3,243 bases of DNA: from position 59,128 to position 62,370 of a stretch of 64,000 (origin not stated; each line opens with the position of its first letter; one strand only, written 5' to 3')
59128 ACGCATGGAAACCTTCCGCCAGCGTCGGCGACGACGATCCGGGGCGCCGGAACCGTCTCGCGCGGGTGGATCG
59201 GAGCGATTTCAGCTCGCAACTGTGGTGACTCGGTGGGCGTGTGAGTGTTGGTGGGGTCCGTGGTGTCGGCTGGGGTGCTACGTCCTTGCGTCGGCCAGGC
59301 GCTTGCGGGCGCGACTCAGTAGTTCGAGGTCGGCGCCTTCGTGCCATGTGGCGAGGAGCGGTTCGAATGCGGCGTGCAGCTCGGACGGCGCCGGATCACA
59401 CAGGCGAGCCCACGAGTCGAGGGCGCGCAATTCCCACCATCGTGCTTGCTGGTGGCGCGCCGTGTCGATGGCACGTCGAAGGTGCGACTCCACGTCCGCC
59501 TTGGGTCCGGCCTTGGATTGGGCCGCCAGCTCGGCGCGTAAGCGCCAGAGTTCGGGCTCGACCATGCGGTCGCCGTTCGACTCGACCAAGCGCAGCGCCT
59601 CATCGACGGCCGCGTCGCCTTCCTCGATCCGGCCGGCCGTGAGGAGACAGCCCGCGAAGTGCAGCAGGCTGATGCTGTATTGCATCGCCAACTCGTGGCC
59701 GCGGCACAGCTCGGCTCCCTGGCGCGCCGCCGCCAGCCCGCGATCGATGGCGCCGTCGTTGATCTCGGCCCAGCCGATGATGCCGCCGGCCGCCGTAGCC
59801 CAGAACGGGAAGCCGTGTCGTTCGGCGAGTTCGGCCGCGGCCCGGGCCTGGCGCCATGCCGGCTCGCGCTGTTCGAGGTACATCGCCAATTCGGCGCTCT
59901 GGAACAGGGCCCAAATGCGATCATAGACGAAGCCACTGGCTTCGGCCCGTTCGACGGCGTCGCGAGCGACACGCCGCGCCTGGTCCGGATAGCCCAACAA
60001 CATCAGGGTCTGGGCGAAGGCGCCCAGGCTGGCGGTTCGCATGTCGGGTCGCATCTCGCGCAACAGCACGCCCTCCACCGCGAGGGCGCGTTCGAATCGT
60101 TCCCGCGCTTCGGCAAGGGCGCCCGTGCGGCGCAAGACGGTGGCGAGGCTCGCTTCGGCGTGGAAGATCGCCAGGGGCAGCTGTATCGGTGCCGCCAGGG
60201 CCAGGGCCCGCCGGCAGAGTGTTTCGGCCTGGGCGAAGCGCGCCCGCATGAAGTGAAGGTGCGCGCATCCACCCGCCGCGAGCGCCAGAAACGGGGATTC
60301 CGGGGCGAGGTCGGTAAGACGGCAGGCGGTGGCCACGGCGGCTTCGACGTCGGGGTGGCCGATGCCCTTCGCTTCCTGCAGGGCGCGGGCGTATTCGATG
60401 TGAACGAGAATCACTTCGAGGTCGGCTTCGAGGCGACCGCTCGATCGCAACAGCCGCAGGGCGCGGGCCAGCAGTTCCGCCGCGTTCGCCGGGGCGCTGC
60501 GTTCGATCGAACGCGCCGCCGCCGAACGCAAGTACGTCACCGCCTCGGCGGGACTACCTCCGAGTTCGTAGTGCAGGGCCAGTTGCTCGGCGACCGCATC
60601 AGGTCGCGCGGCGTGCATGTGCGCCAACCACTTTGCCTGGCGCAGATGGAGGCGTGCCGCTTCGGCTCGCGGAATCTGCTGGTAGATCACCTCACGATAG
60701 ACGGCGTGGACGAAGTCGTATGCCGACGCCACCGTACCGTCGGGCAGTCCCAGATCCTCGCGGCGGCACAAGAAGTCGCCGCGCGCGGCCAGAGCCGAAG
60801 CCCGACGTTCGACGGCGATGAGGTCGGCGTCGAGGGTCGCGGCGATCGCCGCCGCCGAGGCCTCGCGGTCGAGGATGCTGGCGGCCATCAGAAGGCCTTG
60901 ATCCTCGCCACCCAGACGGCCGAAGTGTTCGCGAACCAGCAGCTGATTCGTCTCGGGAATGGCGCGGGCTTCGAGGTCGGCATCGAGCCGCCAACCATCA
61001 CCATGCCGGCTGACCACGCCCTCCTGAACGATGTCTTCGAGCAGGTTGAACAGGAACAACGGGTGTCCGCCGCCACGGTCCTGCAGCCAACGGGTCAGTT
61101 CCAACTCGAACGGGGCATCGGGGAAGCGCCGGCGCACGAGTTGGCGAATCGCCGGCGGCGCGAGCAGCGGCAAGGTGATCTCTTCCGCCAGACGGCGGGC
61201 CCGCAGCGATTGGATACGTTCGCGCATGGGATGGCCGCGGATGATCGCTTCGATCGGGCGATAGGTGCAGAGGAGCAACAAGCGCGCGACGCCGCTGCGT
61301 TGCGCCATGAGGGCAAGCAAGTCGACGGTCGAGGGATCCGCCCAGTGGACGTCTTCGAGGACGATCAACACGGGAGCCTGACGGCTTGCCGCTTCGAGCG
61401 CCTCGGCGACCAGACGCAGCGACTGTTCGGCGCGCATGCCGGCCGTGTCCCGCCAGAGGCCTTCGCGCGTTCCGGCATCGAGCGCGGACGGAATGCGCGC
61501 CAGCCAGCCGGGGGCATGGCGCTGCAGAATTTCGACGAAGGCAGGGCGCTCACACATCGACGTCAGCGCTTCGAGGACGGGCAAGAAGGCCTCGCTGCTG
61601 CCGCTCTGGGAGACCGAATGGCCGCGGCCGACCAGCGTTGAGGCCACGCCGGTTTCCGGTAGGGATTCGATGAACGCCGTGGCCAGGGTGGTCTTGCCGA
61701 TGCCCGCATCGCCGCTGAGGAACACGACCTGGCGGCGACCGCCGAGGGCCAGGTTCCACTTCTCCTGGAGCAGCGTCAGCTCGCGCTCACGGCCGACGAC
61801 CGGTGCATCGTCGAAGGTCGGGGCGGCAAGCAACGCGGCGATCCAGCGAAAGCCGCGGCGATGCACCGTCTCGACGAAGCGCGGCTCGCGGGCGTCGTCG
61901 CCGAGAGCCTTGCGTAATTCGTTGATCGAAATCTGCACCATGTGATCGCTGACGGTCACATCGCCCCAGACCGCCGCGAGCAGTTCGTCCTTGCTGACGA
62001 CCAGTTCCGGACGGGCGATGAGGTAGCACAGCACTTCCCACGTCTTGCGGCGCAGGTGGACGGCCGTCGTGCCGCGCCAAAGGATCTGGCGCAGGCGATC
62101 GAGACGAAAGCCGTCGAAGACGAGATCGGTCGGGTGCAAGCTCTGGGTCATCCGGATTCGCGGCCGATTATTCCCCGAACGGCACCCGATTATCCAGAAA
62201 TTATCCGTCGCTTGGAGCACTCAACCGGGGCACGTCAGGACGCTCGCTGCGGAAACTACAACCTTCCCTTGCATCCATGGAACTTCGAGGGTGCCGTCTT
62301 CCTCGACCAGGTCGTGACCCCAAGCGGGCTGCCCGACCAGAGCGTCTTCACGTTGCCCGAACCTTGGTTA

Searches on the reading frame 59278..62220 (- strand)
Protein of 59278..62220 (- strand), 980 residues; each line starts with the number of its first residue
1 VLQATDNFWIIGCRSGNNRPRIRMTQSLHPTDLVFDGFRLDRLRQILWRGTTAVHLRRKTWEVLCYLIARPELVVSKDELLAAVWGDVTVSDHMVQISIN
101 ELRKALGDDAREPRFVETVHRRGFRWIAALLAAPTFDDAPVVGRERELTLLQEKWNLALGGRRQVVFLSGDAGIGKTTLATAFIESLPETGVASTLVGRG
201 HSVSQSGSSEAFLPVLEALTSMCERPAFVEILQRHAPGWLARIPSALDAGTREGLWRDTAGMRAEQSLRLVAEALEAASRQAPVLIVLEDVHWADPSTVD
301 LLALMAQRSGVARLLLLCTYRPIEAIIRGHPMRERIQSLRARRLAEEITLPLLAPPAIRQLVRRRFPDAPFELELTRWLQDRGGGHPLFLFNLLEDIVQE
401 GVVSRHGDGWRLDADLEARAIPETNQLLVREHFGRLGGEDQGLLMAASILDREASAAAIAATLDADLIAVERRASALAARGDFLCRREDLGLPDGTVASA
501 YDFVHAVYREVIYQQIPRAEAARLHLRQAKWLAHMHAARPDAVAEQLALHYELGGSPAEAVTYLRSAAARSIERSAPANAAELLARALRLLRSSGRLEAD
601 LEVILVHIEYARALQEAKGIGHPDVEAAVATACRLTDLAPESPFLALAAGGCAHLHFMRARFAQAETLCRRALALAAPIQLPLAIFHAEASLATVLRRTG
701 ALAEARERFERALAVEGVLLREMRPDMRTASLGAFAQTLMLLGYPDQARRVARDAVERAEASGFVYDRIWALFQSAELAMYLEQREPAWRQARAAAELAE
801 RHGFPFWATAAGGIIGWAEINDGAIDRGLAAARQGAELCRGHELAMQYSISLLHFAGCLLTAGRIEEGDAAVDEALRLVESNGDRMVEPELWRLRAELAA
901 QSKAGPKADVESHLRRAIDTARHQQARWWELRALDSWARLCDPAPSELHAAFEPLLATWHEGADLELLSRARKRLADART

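Call 82: search_protein_families(library=pfam, proteins=[window:59278-62220:-], max_evalue=0.001)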
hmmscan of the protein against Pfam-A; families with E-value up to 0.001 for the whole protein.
window:59278-62220:- (980 aa): 3 families
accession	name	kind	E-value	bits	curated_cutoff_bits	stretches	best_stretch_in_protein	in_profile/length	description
PF13191.12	AAA_16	-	5.4e-22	79.5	32.6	1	141-316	2-166/167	AAA ATPase domain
PF00486.34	Trans_reg_C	-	5.9e-17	61.9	26.2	1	53-125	3-76/77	Transcriptional regulatory protein, C terminal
PF13401.12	AAA_22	-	6.2e-06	27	27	1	162-316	4-121/130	AAA domain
